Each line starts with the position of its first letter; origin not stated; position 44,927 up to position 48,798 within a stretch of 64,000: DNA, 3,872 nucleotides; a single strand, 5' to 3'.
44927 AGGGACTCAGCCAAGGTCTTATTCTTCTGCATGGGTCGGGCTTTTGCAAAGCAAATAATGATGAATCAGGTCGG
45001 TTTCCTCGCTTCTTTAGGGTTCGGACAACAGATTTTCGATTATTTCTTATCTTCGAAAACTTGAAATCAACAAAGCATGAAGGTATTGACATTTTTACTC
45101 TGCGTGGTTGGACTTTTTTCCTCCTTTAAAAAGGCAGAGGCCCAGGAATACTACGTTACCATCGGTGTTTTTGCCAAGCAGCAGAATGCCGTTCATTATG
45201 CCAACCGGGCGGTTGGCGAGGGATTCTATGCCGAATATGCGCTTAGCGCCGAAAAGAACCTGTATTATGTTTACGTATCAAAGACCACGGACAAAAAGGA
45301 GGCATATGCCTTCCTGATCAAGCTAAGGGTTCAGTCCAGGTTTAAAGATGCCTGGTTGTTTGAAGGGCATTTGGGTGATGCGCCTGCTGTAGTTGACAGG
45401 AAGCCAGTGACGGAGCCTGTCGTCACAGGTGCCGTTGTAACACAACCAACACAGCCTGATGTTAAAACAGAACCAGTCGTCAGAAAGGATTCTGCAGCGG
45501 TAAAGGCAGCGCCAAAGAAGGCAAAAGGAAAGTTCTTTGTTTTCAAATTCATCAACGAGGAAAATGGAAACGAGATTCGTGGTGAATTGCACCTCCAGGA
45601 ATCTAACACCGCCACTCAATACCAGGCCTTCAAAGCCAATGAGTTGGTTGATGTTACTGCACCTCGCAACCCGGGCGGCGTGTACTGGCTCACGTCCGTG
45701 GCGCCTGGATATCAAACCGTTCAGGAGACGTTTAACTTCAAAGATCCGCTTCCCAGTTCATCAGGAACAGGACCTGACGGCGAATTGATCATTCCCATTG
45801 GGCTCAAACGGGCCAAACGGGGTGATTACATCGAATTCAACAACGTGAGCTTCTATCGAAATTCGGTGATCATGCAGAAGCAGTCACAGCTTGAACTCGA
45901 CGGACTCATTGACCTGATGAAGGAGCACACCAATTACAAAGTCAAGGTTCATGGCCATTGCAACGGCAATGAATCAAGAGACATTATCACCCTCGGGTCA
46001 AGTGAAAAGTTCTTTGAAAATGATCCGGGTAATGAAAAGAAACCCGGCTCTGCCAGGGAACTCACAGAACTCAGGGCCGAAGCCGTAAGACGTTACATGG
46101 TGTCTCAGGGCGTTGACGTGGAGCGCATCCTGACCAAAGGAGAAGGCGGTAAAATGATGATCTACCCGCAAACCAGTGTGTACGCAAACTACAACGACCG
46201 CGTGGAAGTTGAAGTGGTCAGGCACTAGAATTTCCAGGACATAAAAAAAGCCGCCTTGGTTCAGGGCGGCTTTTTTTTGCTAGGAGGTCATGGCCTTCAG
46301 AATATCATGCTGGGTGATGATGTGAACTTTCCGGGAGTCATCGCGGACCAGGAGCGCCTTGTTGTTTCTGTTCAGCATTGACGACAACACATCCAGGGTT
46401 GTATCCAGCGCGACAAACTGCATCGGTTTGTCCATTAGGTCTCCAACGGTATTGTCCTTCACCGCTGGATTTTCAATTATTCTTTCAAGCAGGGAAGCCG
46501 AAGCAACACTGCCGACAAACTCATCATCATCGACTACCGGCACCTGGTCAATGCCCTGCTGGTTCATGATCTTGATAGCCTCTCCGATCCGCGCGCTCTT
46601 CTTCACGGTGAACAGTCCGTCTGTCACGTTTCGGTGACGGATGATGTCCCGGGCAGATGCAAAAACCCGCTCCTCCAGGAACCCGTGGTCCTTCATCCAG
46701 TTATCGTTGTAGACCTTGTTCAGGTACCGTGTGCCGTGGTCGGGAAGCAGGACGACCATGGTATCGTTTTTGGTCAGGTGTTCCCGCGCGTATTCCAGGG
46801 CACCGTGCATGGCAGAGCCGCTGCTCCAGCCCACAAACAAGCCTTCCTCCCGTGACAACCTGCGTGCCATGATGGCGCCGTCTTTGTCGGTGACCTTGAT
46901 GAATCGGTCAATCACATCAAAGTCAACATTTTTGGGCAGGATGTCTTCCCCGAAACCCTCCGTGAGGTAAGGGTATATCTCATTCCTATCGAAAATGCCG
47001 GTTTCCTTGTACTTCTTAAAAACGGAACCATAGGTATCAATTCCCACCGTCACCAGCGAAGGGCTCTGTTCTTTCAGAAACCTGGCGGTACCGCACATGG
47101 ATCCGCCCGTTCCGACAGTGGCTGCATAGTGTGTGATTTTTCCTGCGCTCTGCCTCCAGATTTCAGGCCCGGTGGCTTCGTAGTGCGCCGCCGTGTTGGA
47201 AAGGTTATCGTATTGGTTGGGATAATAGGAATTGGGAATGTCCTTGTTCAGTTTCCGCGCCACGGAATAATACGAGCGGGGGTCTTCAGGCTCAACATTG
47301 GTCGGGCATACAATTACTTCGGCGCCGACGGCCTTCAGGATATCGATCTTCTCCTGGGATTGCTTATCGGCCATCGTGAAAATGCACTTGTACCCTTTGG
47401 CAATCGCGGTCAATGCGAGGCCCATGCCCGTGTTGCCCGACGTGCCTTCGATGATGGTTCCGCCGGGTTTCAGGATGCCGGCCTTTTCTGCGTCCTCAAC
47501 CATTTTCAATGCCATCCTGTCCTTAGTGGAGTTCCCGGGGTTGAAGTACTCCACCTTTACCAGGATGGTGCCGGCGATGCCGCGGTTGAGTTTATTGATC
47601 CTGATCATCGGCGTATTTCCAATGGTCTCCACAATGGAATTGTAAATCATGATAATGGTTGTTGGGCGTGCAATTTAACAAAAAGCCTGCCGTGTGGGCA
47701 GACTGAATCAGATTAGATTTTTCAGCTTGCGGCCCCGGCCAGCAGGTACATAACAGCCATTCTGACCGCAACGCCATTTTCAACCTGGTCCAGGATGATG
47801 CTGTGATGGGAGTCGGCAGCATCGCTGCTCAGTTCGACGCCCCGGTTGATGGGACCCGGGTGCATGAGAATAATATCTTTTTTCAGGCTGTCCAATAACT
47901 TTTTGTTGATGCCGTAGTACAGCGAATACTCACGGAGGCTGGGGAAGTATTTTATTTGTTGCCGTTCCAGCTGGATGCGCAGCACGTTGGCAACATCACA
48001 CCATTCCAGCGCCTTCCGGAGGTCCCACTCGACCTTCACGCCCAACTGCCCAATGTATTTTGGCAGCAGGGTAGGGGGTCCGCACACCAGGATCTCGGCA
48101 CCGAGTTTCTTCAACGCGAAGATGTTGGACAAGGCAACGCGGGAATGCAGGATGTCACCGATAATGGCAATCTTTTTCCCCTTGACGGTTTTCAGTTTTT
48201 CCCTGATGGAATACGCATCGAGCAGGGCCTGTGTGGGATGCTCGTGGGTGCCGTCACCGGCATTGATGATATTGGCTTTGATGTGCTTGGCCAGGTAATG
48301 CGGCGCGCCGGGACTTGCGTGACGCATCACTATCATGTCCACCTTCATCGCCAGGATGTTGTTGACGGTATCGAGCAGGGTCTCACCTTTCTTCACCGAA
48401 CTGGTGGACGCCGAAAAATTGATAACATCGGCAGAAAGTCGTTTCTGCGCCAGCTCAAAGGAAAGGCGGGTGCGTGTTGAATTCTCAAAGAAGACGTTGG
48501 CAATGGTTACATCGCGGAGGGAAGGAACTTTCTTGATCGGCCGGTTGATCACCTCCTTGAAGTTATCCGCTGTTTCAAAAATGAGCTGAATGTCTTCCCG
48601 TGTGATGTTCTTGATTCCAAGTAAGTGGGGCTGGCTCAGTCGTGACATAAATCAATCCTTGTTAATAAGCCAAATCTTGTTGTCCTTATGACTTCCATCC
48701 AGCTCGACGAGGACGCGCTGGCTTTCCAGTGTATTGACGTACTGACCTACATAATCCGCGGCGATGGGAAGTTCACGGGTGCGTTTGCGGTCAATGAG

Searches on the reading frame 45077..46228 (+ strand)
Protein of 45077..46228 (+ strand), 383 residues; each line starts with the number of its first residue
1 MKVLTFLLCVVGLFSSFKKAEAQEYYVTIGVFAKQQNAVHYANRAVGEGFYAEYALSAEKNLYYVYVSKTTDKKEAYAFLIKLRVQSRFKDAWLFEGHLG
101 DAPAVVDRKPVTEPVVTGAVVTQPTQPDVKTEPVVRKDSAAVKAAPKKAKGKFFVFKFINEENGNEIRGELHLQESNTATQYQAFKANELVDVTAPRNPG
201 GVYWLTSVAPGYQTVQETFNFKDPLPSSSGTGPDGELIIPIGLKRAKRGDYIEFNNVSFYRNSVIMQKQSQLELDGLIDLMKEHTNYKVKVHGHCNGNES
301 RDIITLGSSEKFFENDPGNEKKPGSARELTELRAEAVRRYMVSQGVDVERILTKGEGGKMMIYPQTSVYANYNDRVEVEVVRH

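Call 82: search_protein_families(library=pfam, proteins=[window:45077-46228:+], max_evalue=0.00001)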
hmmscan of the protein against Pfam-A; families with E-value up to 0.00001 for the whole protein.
window:45077-46228:+ (383 aa): 2 families
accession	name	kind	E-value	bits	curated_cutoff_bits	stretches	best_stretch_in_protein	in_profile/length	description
PF00691.25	OmpA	-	1.9e-11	44.6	27.2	1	259-366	2-89/98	OmpA family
PF05036.18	SPOR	-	2.2e-07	31.6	21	1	23-94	3-74/76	SPOR domain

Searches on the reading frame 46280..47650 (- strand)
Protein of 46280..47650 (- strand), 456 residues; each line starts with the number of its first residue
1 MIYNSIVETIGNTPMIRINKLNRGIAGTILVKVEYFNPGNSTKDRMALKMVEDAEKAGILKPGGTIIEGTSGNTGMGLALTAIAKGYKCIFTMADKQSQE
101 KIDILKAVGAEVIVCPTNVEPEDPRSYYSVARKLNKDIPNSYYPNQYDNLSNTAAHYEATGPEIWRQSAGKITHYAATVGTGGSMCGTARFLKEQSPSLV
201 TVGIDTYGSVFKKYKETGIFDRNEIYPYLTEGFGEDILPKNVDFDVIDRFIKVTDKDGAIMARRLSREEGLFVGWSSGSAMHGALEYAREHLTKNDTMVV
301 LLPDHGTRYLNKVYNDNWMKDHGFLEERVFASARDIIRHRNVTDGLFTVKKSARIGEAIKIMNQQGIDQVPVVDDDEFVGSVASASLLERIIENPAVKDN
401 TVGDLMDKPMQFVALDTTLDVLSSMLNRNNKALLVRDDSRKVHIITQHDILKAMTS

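Call 82: search_protein_families(library=pfam, proteins=[window:46280-47650:-], max_evalue=0.00001)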
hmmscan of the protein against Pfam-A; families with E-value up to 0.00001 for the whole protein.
window:46280-47650:- (456 aa): 2 families
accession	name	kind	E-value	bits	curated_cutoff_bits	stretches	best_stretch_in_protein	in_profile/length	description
PF00291.31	PALP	-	3.6e-69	233.8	35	1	8-304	3-295/295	Pyridoxal-phosphate dependent enzyme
PF00571.33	CBS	-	1.9e-16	60.5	24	2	343-392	6-56/57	CBS domain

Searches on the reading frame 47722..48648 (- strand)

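Call 82: search_protein_families(library=pfam, proteins=[window:47722-48648:-], max_evalue=0.00001)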
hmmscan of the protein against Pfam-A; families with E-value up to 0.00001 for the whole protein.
window:47722-48648:- (308 aa): 2 families
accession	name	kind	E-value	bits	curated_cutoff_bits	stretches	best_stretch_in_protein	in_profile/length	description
PF02729.26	OTCace_N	-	3e-45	154.4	29.9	1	8-150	2-148/148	Aspartate/ornithine carbamoyltransferase, carbamoyl-P binding domain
PF00185.30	OTCace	-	3.5e-26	92.6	29.4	1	156-303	1-157/157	Aspartate/ornithine carbamoyltransferase, Asp/Orn binding domain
